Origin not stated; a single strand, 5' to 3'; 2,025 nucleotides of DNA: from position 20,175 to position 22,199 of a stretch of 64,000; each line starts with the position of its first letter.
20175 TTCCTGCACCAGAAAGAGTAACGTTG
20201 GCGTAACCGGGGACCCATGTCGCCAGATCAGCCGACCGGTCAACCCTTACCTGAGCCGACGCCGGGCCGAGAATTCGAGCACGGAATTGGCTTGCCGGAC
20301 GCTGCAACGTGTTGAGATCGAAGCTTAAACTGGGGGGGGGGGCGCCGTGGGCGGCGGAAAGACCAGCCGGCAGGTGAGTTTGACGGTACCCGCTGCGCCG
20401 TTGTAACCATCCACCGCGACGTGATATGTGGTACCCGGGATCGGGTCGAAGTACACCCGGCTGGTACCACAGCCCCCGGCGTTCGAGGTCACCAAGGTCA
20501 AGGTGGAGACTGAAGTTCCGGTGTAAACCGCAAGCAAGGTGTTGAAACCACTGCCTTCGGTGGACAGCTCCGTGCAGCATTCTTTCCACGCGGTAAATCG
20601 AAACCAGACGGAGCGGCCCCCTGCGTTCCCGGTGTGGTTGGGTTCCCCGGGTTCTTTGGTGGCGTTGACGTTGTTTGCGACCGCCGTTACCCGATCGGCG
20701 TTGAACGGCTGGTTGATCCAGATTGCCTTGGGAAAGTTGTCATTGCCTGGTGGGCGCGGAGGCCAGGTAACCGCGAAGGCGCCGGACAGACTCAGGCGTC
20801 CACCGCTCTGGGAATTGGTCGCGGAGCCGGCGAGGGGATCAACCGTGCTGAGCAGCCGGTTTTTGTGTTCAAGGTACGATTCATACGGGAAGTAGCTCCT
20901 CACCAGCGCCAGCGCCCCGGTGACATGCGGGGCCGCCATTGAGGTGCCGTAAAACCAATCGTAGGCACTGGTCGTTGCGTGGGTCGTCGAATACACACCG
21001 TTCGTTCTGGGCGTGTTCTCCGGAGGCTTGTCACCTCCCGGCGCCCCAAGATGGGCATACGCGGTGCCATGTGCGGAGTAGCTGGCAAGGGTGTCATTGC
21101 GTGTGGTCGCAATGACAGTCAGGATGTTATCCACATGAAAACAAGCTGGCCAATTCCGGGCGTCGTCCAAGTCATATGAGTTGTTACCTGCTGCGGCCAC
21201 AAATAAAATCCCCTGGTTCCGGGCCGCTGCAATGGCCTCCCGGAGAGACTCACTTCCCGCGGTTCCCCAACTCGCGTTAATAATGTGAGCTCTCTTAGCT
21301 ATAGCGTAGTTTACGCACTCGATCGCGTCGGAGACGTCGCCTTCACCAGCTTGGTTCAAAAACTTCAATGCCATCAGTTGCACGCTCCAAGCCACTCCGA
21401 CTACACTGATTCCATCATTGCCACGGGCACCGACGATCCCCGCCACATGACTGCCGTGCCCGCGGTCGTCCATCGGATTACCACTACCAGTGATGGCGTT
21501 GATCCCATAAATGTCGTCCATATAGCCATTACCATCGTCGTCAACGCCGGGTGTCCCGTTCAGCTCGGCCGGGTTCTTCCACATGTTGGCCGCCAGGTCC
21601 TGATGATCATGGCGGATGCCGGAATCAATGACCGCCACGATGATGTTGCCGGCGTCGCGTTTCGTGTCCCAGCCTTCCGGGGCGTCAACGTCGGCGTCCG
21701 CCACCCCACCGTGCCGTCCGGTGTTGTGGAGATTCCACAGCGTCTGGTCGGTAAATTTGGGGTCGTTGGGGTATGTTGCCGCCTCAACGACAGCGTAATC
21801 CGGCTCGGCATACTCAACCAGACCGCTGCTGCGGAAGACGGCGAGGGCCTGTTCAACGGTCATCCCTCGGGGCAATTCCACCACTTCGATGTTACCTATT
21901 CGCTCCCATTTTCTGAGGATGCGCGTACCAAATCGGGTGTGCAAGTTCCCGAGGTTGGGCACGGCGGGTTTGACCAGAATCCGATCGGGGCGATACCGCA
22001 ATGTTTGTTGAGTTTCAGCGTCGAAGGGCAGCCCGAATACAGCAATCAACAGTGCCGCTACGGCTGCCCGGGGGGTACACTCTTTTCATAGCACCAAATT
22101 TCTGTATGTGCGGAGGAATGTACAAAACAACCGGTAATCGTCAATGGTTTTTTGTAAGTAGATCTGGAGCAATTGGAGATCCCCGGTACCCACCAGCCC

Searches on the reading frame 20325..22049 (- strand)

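Call 70: search_protein_families(library=pfam, proteins=[window:20325-22049:-], max_evalue=0.00001)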
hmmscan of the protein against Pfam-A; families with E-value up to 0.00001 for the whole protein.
window:20325-22049:- (574 aa): 2 families
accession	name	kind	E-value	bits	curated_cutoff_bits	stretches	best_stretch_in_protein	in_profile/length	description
PF00082.27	Peptidase_S8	-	3.4e-52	178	21.8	1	135-412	3-282/288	Subtilase family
PF22148.1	Fervidolysin_NPro-like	-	1.1e-09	38.9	21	1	11-84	7-81/81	Fervidolysin N-terminal prodomain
